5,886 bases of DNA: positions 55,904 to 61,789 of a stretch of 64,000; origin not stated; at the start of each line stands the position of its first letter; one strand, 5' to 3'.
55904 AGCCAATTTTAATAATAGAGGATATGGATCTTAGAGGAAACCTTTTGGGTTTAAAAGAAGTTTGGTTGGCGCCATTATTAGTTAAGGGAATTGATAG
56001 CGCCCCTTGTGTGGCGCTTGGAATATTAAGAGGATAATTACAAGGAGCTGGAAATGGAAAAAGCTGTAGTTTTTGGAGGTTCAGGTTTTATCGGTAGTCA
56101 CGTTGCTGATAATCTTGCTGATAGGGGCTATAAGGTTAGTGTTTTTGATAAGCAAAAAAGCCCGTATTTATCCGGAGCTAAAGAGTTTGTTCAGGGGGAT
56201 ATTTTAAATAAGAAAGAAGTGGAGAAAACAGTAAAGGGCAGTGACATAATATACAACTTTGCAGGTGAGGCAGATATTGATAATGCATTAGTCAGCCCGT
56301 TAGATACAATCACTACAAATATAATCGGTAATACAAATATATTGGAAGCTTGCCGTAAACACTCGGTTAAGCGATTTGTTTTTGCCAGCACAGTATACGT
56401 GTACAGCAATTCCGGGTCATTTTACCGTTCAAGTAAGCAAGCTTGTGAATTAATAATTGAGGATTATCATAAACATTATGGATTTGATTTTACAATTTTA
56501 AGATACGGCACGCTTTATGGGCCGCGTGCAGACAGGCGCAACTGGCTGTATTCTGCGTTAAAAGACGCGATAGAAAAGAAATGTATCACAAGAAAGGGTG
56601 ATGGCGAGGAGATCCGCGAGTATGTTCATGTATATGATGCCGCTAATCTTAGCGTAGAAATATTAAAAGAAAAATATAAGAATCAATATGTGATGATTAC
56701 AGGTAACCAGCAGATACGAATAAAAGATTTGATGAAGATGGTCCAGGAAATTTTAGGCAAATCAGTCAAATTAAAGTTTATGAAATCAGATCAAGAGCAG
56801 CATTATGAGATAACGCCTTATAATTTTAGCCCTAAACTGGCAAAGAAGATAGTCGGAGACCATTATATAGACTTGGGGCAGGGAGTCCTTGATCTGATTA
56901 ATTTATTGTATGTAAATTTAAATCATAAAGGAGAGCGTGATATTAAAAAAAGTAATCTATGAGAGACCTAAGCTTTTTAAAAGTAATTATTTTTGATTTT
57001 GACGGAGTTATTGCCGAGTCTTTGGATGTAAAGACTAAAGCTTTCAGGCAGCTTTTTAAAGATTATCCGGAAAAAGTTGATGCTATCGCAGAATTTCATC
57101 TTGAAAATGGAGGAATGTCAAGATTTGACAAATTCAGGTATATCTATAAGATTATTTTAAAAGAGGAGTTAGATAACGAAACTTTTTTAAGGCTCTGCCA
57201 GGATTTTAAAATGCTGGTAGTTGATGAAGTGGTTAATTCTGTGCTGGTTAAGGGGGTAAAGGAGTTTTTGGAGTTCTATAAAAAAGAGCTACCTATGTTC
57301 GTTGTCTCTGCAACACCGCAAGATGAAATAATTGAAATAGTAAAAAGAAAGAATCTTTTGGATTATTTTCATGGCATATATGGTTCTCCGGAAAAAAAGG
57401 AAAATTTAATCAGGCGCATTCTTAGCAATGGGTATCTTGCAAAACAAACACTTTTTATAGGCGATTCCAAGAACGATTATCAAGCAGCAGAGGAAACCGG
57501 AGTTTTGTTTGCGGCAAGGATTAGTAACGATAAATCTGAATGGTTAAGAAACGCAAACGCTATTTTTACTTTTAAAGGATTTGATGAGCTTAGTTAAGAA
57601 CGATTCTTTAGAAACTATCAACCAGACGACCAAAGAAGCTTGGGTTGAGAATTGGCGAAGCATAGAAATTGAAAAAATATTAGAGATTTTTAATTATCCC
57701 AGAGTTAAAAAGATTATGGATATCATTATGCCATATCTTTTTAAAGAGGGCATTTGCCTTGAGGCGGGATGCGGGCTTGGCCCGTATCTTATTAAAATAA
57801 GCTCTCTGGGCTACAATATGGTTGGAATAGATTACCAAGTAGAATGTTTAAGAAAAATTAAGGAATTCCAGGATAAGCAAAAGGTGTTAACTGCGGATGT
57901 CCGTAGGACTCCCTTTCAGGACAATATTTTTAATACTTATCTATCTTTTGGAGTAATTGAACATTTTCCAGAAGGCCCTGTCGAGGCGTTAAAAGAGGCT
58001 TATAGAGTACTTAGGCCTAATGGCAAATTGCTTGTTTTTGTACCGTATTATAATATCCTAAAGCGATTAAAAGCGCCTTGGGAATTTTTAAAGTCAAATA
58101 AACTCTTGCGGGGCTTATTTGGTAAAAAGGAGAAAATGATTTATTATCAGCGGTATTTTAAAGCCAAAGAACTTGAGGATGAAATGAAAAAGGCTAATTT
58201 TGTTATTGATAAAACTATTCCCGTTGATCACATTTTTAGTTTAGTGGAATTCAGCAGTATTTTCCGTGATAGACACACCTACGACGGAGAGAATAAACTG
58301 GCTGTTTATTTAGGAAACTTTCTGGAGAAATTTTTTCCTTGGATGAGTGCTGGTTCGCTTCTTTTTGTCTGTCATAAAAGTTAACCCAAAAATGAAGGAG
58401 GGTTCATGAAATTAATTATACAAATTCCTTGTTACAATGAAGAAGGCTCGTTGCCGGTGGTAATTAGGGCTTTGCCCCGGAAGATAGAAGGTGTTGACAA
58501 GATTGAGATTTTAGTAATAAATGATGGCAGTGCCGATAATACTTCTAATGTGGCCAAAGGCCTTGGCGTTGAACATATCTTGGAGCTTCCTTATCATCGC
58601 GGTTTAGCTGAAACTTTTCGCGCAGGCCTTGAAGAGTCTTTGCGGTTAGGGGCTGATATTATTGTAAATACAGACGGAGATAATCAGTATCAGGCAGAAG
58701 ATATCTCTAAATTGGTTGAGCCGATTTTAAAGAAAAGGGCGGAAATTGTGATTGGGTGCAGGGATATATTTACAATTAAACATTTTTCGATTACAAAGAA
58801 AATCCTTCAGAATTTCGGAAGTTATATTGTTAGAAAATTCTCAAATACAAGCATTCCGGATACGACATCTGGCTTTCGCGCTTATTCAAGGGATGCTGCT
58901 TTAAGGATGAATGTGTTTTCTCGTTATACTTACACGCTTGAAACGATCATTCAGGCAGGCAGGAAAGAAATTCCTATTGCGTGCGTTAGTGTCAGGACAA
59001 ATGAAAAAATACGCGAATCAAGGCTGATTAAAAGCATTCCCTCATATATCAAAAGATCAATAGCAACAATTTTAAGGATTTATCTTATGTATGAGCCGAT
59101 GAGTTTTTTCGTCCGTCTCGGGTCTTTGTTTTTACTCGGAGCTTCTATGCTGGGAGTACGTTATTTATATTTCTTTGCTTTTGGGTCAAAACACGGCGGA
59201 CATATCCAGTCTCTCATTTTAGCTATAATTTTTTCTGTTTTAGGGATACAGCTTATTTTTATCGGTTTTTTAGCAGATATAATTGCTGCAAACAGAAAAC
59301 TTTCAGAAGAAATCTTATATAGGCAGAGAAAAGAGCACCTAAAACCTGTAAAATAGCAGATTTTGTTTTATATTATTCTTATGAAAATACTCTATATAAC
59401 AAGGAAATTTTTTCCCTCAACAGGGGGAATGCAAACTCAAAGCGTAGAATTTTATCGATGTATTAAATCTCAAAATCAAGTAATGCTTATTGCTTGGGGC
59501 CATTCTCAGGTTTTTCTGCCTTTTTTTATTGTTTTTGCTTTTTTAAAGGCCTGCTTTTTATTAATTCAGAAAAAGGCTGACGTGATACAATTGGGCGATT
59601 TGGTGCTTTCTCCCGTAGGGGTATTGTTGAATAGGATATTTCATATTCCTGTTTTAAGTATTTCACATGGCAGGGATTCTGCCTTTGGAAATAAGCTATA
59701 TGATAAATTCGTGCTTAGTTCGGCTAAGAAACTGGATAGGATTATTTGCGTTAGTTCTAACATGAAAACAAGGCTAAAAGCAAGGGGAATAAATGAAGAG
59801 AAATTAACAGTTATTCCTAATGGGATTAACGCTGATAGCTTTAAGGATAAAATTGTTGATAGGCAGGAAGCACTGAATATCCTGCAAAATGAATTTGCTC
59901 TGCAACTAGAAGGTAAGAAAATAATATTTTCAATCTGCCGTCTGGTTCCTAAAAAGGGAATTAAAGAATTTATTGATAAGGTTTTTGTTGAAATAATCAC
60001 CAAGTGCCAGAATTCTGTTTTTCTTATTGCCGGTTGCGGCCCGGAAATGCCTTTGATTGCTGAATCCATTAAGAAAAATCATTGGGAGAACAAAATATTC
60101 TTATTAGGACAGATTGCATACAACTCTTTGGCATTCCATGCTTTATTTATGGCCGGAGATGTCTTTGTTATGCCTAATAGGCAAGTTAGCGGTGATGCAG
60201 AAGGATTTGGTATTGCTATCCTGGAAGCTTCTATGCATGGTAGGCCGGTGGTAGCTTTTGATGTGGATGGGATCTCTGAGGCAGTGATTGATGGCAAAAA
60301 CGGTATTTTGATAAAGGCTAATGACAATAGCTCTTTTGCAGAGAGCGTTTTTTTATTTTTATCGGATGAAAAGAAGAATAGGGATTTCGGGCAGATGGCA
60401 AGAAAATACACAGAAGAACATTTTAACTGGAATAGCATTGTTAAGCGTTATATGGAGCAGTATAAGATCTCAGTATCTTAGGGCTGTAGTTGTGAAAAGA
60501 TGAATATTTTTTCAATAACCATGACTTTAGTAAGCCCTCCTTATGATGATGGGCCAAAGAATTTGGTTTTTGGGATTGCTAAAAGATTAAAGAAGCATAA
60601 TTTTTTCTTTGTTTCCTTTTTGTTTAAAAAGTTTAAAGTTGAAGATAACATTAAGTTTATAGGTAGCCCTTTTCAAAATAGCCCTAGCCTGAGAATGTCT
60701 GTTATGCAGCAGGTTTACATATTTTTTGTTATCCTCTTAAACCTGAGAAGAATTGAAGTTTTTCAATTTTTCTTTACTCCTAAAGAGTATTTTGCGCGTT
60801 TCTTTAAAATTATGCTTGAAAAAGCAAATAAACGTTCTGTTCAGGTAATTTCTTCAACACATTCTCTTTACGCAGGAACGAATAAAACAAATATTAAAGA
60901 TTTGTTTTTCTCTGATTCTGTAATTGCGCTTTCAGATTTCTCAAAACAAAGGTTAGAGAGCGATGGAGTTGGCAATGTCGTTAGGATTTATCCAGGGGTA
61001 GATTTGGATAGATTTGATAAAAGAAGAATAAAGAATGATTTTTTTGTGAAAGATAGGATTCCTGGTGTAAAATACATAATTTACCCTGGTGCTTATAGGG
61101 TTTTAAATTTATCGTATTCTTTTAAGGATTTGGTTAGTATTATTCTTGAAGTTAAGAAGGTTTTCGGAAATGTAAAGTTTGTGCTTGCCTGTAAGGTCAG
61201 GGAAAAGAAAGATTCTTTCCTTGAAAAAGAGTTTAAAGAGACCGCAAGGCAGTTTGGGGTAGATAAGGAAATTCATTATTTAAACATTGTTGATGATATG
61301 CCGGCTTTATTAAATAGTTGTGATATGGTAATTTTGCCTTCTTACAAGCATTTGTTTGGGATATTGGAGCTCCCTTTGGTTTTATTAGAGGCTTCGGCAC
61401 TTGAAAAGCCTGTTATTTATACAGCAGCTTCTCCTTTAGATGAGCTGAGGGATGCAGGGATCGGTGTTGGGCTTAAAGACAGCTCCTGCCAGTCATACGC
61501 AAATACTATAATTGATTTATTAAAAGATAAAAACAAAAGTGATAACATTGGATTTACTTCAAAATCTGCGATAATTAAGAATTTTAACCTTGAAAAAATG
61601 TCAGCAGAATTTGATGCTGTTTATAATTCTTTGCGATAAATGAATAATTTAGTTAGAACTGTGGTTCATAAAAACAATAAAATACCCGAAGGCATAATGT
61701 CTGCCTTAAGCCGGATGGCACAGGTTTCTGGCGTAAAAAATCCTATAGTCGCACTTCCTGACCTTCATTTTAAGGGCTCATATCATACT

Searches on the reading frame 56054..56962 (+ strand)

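Call 21: search_protein_families(library=pfam, max_evalue=0.000001, proteins=[window:56054-56962:+])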
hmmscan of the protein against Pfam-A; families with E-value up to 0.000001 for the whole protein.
window:56054-56962:+ (302 aa): 8 families
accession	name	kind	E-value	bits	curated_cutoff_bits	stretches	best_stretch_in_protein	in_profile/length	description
PF01370.27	Epimerase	-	3.2e-47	161.4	20.9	1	5-207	2-228/240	NAD dependent epimerase/dehydratase family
PF16363.11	GDP_Man_Dehyd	-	1.1e-34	120.8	27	1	6-269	2-309/332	GDP-mannose 4,6 dehydratase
PF01073.25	3Beta_HSD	-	5.2e-19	68.8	22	1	5-119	1-122/280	3-beta hydroxysteroid dehydrogenase/isomerase family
PF13460.12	NAD_binding_10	-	3.6e-18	66.5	27.2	1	8-159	1-151/184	NAD(P)H-binding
PF02719.21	Polysacc_synt_2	-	6.5e-15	55.5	20.2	1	30-239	28-252/293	Polysaccharide biosynthesis protein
PF04321.23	RmlD_sub_bind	-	1.1e-10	41.6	27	1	4-129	3-130/287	RmlD substrate binding domain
PF07993.18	NAD_binding_4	-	5.9e-09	35.9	20.1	0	51-120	77-144/258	Male sterility protein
PF05368.20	NmrA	-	1.7e-08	34.9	27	1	4-244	5-244/298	NmrA-like family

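Call 59: search_protein_families(library=ncbifam, max_evalue=1e-10, proteins=[window:56054-56962:+])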
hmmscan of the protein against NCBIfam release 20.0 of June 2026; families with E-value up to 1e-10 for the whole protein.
window:56054-56962:+ (302 aa): 12 families
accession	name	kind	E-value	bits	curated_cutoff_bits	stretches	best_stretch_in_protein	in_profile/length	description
TIGR04180.1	EDH_00030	hypoth_equivalog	5.1e-30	104.6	475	1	5-242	2-264/297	NAD-dependent 4,6-dehydratase LegB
TIGR01179.1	galE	equivalog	3e-28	98.6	262.3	1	5-156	3-178/332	UDP-glucose 4-epimerase GalE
TIGR01181.1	dTDP_gluc_dehyt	equivalog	1e-27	97.1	365.1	1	4-244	2-272/321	dTDP-glucose 4,6-dehydratase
TIGR03466.1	HpnA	hypoth_equivalog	5.1e-18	65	367.65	1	3-121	2-121/327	hopanoid-associated sugar epimerase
NF042422.1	oxyalk_red_OleD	equivalog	5.7e-17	62.1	580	1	3-117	2-114/329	2-alkyl-3-oxoalkanoate reductase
NF042423.1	oxyalk_red_Shew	equivalog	2e-14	53.4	580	1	2-116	9-121/331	2-alkyl-3-oxoalkanoate reductase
NF007956.0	PRK10675.1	subfamily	4.6e-14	52.3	394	1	4-120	3-131/338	UDP-glucose 4-epimerase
NF047922.1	GDPFucSynFcl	equivalog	6.9e-13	48.7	500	0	124-245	134-264/308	GDP-L-fucose synthase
NF007490.0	PRK10084.1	subfamily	7.3e-13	48.2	649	0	117-239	161-282/361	dTDP-glucose 4,6-dehydratase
TIGR03589.1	PseB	equivalog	1e-11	44.4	407.75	1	44-232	56-242/324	UDP-N-acetylglucosamine 4,6-dehydratase (inverting)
NF007582.0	PRK10217.1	equivalog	2e-11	43.6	698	0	1-102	1-114/355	dTDP-glucose 4,6-dehydratase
TIGR02197.1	heptose_epim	equivalog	7.3e-11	41.8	274.6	0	5-282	2-310/316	ADP-glyceromanno-heptose 6-epimerase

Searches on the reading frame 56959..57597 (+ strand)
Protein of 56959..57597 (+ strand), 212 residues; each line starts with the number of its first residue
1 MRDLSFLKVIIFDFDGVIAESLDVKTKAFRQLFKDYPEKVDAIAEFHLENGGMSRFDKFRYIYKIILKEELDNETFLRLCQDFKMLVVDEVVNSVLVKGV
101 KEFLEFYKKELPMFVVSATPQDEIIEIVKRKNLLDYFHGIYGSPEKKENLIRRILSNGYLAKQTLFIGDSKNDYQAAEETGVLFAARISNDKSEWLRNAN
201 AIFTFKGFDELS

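Call 21: search_protein_families(library=pfam, max_evalue=0.000001, proteins=[window:56959-57597:+])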
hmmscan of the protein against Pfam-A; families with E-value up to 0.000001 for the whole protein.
window:56959-57597:+ (212 aa): 2 families
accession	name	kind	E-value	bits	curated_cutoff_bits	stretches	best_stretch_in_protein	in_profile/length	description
PF13419.12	HAD_2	-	4.5e-18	66.4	23.8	1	10-186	1-177/178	Haloacid dehalogenase-like hydrolase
PF00702.32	Hydrolase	-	1.3e-13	52.2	26.4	1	8-179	2-189/191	haloacid dehalogenase-like hydrolase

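Call 59: search_protein_families(library=ncbifam, max_evalue=1e-10, proteins=[window:56959-57597:+])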
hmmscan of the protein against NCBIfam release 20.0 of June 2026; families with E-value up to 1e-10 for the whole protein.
window:56959-57597:+ (212 aa): 3 families
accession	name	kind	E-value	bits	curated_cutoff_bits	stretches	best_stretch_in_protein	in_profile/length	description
TIGR02009.1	PGMB-YQAB-SF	subfamily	1.6e-12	48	153.35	1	8-140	2-133/186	beta-phosphoglucomutase family hydrolase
TIGR01549.1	HAD-SF-IA-v1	subfamily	3.9e-12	46.8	23.3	0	56-181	24-149/149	HAD-IA family hydrolase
NF009695.0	PRK13222.1-2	equivalog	2.9e-11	43.3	225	1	7-182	6-188/226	phosphoglycolate phosphatase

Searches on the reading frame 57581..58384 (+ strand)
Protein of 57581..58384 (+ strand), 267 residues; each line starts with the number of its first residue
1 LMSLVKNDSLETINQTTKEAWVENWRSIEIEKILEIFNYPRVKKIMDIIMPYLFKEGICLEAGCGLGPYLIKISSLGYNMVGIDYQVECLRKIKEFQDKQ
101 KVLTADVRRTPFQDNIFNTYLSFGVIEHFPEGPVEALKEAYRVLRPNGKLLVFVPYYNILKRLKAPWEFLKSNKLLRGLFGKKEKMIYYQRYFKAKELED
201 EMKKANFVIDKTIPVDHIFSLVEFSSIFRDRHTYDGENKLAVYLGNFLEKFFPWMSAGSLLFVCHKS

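Call 21: search_protein_families(library=pfam, max_evalue=0.000001, proteins=[window:57581-58384:+])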
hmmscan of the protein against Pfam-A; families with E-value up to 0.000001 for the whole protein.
window:57581-58384:+ (267 aa): 5 families
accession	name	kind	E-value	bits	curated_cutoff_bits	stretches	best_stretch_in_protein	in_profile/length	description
PF08241.18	Methyltransf_11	-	8.7e-18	65.2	21.2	1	60-152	1-95/95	Methyltransferase domain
PF13649.12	Methyltransf_25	-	4.4e-14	53.4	27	1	60-148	2-97/97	Methyltransferase domain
PF13489.12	Methyltransf_23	-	4.8e-14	52.9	27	1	49-210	16-162/164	Methyltransferase domain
PF08242.18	Methyltransf_12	-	7.7e-10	39.8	30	1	60-150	1-98/98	Methyltransferase domain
PF13847.12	Methyltransf_31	-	2.1e-09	37.6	27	1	59-167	7-122/145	Methyltransferase domain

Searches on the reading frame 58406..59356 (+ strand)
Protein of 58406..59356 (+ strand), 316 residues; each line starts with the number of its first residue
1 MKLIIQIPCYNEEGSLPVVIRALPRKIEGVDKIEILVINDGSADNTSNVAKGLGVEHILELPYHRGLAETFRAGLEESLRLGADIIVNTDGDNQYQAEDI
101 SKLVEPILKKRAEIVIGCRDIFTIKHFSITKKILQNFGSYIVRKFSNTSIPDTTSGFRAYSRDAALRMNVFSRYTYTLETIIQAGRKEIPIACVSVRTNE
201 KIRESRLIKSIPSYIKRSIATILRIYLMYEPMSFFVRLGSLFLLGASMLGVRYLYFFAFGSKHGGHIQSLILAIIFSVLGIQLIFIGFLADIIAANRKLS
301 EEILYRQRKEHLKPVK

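Call 30: search_protein_families(library=pfam, max_evalue=0.000001, proteins=[window:58406-59356:+])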
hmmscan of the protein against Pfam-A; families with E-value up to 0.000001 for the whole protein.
window:58406-59356:+ (316 aa): 1 family
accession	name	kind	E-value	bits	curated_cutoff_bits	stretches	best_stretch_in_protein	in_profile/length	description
PF00535.33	Glycos_transf_2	-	2.4e-21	76.8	23.3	1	7-165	4-164/168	Glycosyl transferase family 2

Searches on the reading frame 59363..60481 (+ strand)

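Call 30: search_protein_families(library=pfam, max_evalue=0.000001, proteins=[window:59363-60481:+])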
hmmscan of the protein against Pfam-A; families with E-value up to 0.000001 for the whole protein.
window:59363-60481:+ (372 aa): 3 families
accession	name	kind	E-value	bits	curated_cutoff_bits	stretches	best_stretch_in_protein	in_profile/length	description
PF00534.26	Glycos_transf_1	-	8.8e-28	97.4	26.4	1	181-348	10-171/172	Glycosyl transferases group 1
PF13692.12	Glyco_trans_1_4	-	3.2e-26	92.7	27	1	186-335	2-142/142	Glycosyl transferases group 1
PF13439.12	Glyco_transf_4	-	1e-13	52.1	28.5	1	59-158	60-169/170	Glycosyltransferase Family 4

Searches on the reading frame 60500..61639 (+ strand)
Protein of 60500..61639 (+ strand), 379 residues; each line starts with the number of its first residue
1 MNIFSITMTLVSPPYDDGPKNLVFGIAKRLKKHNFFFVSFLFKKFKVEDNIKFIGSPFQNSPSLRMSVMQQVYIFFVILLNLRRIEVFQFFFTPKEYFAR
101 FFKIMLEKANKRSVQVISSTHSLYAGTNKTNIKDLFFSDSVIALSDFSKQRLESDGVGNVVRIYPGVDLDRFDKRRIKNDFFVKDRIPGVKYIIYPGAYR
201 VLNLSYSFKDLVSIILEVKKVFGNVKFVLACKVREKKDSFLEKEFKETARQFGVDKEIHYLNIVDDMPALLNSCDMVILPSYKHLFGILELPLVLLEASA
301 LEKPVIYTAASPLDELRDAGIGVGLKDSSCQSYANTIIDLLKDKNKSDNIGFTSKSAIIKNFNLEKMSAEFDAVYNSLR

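Call 30: search_protein_families(library=pfam, max_evalue=0.000001, proteins=[window:60500-61639:+])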
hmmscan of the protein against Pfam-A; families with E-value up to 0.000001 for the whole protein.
window:60500-61639:+ (379 aa): 2 families
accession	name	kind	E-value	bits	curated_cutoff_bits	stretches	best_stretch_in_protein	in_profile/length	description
PF00534.26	Glycos_transf_1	-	2.4e-14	53.7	26.4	1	222-351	45-166/172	Glycosyl transferases group 1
PF13692.12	Glyco_trans_1_4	-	1e-13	52.2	27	1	209-343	18-142/142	Glycosyl transferases group 1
